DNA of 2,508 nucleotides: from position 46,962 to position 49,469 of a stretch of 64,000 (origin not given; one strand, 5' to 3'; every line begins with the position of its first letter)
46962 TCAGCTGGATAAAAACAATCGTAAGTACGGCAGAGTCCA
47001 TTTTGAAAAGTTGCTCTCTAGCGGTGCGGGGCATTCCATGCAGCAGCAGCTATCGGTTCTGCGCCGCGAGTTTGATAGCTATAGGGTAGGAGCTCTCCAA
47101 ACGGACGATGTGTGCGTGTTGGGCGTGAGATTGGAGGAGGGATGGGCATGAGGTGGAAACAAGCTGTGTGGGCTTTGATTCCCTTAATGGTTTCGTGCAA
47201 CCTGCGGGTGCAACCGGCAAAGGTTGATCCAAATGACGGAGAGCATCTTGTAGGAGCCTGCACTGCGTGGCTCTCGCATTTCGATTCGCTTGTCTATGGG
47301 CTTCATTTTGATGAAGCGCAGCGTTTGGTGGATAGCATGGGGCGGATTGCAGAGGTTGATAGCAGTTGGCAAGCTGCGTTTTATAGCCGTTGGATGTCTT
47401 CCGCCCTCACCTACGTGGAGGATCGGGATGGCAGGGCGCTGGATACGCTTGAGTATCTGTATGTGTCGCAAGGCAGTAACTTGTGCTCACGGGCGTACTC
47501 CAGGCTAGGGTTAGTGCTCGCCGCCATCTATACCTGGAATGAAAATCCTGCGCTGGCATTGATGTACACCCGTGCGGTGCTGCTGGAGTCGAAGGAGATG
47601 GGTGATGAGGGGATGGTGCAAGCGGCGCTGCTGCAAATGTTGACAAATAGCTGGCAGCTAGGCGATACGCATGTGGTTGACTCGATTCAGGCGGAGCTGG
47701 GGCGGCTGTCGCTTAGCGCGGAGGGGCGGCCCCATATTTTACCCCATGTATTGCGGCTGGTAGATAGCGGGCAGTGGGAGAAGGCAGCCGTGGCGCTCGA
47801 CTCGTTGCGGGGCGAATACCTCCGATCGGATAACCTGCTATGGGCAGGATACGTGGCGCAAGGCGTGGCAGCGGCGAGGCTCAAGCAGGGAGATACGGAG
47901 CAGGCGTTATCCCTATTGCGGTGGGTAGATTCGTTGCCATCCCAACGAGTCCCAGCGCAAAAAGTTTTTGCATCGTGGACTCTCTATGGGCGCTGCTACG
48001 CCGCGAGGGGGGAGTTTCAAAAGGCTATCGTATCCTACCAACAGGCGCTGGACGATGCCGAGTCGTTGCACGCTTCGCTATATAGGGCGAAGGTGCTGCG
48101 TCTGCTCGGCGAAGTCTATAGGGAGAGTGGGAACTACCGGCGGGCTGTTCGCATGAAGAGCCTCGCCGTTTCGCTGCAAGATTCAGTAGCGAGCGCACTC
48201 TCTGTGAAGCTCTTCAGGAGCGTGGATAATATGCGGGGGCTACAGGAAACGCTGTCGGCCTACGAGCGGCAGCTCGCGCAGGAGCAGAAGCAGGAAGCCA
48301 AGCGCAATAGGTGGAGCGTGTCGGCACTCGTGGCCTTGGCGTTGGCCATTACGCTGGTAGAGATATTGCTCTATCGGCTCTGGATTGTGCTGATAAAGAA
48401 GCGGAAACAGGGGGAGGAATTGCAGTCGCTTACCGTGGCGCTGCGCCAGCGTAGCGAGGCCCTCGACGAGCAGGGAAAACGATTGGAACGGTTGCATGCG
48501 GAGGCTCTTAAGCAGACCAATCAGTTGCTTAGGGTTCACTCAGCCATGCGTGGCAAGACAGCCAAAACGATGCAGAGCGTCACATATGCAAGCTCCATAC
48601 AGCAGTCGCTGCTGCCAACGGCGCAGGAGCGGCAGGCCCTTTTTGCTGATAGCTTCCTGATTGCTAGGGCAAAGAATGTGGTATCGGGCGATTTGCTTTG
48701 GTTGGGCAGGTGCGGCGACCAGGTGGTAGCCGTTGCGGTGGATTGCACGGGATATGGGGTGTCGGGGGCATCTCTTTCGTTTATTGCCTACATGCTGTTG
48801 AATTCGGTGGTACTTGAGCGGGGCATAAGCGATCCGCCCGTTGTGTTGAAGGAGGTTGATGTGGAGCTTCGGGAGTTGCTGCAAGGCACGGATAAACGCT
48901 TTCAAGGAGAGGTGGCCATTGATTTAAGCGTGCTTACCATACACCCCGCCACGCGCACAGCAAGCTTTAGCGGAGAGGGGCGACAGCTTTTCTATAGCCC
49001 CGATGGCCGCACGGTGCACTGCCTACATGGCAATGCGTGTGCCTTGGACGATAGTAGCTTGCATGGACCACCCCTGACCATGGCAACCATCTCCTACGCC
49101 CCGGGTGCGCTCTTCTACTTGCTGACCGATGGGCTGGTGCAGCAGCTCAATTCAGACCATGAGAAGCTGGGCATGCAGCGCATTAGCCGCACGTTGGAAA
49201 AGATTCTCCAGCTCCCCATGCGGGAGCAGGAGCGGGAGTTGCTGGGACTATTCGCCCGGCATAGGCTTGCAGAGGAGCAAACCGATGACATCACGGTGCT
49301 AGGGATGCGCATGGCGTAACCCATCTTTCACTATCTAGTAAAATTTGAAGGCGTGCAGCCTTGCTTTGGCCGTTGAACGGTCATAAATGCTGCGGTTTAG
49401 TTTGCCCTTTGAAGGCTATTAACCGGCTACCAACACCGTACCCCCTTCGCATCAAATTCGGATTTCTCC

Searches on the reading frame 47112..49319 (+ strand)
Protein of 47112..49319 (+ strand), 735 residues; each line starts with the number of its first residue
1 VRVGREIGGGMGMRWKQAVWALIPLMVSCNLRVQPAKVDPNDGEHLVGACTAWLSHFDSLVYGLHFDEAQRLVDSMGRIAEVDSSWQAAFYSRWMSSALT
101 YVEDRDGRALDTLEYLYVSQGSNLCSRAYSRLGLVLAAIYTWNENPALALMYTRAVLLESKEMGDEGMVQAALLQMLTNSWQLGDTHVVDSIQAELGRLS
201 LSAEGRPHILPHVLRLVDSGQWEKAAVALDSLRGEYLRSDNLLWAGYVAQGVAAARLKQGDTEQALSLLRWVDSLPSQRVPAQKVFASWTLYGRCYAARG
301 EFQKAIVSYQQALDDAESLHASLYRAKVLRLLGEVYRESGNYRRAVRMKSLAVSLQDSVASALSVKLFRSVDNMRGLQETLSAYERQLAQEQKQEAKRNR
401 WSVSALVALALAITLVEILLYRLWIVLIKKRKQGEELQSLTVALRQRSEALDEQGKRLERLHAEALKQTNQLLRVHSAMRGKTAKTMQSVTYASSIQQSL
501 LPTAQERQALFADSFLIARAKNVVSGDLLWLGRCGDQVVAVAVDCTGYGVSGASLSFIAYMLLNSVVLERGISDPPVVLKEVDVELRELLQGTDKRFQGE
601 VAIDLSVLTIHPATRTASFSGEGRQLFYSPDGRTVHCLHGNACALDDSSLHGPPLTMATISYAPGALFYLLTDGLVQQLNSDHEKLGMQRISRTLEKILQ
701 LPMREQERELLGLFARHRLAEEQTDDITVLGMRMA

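Call 49: search_protein_families(library=pfam, proteins=[window:47112-49319:+], max_evalue=0.0001)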
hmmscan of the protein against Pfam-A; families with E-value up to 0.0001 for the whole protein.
window:47112-49319:+ (735 aa): 5 families
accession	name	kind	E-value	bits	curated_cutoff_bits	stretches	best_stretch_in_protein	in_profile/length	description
PF07228.17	SpoIIE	-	2.6e-16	60.6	25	1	536-733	3-190/192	Stage II sporulation protein E (SpoIIE)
PF13424.12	TPR_12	-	1.5e-09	38.4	30.1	1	287-348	4-67/77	Tetratricopeptide repeat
PF07719.23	TPR_2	-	6.1e-07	29.5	27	0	288-314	3-29/34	Tetratricopeptide repeat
PF00515.34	TPR_1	-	1.2e-06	28.5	27.8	0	293-313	8-28/34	Tetratricopeptide repeat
PF13174.12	TPR_6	-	1.3e-05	25.9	26.3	0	292-314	6-28/33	Tetratricopeptide repeat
